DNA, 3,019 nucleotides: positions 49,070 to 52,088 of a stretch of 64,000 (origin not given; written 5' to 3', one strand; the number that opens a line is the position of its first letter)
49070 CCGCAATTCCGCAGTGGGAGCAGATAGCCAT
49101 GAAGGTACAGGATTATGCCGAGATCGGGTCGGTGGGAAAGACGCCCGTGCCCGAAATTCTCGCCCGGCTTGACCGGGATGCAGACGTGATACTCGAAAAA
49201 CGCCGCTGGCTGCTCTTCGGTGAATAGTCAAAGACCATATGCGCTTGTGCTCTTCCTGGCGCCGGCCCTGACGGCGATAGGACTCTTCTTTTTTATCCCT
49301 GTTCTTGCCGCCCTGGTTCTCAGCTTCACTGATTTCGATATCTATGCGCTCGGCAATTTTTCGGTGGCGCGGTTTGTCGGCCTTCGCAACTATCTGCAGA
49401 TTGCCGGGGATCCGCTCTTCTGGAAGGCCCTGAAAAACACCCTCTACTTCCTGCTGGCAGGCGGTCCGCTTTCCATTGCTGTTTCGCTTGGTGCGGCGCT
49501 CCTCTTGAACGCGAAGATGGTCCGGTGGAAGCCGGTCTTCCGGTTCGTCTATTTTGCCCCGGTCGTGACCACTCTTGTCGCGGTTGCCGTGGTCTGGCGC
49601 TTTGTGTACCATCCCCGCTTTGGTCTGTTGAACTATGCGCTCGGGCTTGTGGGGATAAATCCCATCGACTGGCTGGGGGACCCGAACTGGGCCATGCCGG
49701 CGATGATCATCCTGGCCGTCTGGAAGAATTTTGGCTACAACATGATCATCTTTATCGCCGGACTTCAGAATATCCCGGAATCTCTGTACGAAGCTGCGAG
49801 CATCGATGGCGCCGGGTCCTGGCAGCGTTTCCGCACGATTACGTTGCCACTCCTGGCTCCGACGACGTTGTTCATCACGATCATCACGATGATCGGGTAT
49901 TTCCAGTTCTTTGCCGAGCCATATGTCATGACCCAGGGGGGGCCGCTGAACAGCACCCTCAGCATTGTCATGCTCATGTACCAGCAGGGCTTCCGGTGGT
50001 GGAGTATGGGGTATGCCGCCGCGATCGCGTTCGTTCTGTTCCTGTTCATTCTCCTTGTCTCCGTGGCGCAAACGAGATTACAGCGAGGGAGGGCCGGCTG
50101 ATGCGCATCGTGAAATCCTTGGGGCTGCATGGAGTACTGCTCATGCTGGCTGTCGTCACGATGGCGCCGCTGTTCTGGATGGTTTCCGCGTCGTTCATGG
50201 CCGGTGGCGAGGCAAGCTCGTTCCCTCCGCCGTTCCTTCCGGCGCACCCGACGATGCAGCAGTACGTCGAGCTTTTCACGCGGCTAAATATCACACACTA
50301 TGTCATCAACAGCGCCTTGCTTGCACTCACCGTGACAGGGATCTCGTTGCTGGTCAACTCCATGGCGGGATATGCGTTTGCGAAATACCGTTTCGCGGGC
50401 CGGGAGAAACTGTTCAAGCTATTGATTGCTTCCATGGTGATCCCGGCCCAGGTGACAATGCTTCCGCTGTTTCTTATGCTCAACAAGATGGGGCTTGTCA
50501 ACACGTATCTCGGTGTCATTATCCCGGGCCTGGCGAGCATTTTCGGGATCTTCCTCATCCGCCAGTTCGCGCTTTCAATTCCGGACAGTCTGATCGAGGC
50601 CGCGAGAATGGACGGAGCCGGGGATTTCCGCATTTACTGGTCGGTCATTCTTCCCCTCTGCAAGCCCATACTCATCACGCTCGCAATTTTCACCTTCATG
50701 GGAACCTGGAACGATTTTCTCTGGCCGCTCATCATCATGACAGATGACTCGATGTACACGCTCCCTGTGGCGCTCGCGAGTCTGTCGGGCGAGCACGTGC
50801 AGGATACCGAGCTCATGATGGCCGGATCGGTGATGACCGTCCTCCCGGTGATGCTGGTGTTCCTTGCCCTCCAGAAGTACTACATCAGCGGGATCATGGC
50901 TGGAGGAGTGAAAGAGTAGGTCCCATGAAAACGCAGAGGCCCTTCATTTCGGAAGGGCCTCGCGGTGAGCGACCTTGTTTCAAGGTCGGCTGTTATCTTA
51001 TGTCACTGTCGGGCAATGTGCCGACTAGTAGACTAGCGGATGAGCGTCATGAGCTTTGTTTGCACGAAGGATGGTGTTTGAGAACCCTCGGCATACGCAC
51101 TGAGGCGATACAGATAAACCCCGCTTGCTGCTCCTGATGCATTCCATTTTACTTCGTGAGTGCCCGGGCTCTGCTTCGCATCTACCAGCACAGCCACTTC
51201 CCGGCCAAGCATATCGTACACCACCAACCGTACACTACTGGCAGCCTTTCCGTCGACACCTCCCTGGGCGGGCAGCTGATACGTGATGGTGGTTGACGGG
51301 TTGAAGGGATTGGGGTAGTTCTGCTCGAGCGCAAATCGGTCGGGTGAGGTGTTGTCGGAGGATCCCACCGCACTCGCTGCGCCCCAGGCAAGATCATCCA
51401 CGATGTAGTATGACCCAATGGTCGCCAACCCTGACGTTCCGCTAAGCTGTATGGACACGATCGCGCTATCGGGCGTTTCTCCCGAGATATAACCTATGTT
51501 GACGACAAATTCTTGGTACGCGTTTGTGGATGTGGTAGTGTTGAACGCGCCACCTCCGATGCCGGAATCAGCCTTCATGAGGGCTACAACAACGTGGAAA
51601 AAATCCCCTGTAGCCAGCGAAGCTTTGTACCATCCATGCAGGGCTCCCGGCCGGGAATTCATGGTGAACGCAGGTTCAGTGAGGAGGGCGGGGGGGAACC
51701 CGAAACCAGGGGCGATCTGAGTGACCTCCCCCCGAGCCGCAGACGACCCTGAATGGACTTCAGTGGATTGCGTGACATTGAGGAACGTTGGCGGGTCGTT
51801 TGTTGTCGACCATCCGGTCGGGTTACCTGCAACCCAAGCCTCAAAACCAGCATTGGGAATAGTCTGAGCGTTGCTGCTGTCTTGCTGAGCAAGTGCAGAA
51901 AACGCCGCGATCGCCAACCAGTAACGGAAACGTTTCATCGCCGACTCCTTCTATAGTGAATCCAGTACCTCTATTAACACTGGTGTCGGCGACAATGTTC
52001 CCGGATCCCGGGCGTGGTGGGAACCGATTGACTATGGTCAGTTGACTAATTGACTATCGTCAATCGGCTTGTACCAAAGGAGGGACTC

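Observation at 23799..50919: A 27-kb single-strand, SusD-less glycan utilisation locus predicted to target beta-1,2-glucan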

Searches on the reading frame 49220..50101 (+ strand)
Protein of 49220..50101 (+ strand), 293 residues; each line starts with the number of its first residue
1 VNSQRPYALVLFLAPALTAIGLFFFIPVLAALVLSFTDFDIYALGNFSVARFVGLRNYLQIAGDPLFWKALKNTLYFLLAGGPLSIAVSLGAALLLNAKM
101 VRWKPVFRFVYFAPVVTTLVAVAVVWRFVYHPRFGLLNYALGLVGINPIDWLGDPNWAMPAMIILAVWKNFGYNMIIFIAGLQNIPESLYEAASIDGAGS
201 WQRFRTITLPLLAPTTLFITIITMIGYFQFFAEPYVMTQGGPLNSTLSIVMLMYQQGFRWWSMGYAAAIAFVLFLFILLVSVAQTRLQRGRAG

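Call 4: search_protein_families(library=pfam, proteins=[window:49220-50101:+], max_evalue=0.01)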
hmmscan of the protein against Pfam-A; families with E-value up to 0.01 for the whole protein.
window:49220-50101:+ (293 aa): 1 family
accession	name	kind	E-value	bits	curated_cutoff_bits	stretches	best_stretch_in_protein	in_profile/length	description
PF00528.27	BPD_transp_1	-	7.9e-22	78.3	26.4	1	102-290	15-181/184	Binding-protein-dependent transport system inner membrane component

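Call 9: search_protein_families(library=ncbifam, proteins=[window:49220-50101:+], max_evalue=0.001)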
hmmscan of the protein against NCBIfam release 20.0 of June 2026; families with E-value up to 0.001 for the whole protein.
window:49220-50101:+ (293 aa): 9 families
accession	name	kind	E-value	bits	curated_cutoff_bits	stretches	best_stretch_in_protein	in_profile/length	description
NF007852.0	PRK10561.1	equivalog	7.6e-36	124.5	335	1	6-287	14-287/295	sn-glycerol-3-phosphate ABC transporter permease UgpA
NF040931.1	ABC_arch_GlcT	equivalog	1.2e-23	84.2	360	1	15-281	4-266/278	glucose ABC transporter permease GlcT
NF008232.0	PRK10999.1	equivalog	8.2e-20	71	392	1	52-286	264-513/520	maltose ABC transporter permease MalF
TIGR03262.1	PhnU2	equivalog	2.7e-13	49.4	593.25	1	17-289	11-258/546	putative 2-aminoethylphosphonate ABC transporter permease subunit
NF040932.1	ABC_arch_GlcU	equivalog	7.5e-08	32.3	340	1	175-279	152-256/272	glucose ABC transporter permease GlcU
NF007044.0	PRK09497.1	equivalog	3.2e-07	30.1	348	1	18-280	17-269/285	spermidine/putrescine ABC transporter permease PotB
NF008231.0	PRK10998.1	equivalog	3.8e-06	26.7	261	1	163-276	170-276/296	maltose ABC transporter permease MalG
NF008210.0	PRK10973.1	equivalog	0.00012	21.8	297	1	181-290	165-275/281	sn-glycerol-3-phosphate ABC transporter permease UgpE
TIGR00969.1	3a0106s02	subfamily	0.00083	18.9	240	0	53-288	45-270/272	sulfate ABC transporter permease subunit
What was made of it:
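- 49220..50101 (+): g12: ABC permease 1. Calls 4 and 9.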

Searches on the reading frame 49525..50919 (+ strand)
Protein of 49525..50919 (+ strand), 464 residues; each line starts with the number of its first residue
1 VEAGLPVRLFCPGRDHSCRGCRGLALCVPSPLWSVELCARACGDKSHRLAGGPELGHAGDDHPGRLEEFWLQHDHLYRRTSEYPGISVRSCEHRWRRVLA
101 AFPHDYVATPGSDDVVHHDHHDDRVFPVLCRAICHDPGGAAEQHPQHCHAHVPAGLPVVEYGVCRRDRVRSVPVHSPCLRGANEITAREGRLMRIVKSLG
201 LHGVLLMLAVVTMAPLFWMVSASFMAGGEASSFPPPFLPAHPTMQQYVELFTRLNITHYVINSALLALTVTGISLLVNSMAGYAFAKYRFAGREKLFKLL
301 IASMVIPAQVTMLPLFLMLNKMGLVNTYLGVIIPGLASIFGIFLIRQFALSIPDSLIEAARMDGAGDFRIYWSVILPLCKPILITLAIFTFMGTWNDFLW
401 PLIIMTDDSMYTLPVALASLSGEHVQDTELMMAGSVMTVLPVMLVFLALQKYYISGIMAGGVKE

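Call 4: search_protein_families(library=pfam, proteins=[window:49525-50919:+], max_evalue=0.01)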
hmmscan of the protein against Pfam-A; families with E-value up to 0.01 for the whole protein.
window:49525-50919:+ (464 aa): 1 family
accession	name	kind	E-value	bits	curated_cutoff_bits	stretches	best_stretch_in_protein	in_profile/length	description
PF00528.27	BPD_transp_1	-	6.2e-19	68.9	26.4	1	280-453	3-178/184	Binding-protein-dependent transport system inner membrane component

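Call 9: search_protein_families(library=ncbifam, proteins=[window:49525-50919:+], max_evalue=0.001)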
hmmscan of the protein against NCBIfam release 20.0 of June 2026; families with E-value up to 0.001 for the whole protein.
window:49525-50919:+ (464 aa): 16 families
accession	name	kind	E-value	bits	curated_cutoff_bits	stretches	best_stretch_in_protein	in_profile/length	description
NF040932.1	ABC_arch_GlcU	equivalog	1.7e-42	145.9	340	1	204-461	8-268/272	glucose ABC transporter permease GlcU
NF008210.0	PRK10973.1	equivalog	2.8e-39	135.5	297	1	202-458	13-277/281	sn-glycerol-3-phosphate ABC transporter permease UgpE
NF008231.0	PRK10998.1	equivalog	2.5e-24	86.4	261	1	254-464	79-296/296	maltose ABC transporter permease MalG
NF007047.0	PRK09500.1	equivalog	4.3e-10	39.6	326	1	243-448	43-248/257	spermidine/putrescine ABC transporter permease PotC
NF011624.0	PRK15050.1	equivalog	3.3e-08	33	247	1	193-444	20-278/297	2-aminoethylphosphonate ABC transporter permease subunit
NF040839.1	tungstate_WtpB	equivalog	2.4e-07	30.6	340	1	255-395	41-194/251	tungstate ABC transporter permease WtpB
TIGR01581.1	Mo_ABC_porter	hypoth_equivalog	2.8e-07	30.2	210.3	1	264-442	23-219/225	ABC transporter permease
TIGR03226.1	PhnU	equivalog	6.1e-06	25.9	283.45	1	351-443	204-295/311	2-aminoethylphosphonate ABC transporter permease subunit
TIGR02141.1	modB_ABC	equivalog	8.4e-06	25.6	182.6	1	266-433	6-189/208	molybdate ABC transporter permease subunit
NF007852.0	PRK10561.1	equivalog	9.7e-06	25.6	335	1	349-395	180-227/295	sn-glycerol-3-phosphate ABC transporter permease UgpA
TIGR03262.1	PhnU2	equivalog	1.2e-05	24.1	593.25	1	197-447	3-251/546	putative 2-aminoethylphosphonate ABC transporter permease subunit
NF043073.1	MMSYN1_0195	equivalog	1.9e-05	23.1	1250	1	206-399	12-200/1021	spermidine/putrescine ABC transporter permease/substrate-binding protein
NF006939.0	PRK09421.1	equivalog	5.1e-05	22.8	262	0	261-421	9-190/230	molybdate ABC transporter permease subunit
NF040931.1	ABC_arch_GlcT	equivalog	0.00023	20.9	360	1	297-406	121-223/278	glucose ABC transporter permease GlcT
NF008232.0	PRK10999.1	equivalog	0.00043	19.1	392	1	343-399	392-448/520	maltose ABC transporter permease MalF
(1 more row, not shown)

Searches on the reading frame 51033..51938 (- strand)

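Call 30: search_protein_families(library=pfam, proteins=[window:51033-51938:-], max_evalue=0.001)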
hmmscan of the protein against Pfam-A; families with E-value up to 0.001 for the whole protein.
window:51033-51938:- (301 aa): 2 families
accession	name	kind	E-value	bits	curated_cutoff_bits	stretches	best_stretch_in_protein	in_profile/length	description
PF18962.6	Por_Secre_tail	-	1.8e-06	28.6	27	1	208-281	2-64/75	Secretion system C-terminal sorting domain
PF13860.13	FlgD_ig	-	1.9e-05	25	27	1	230-282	19-76/79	FlgD Ig-like domain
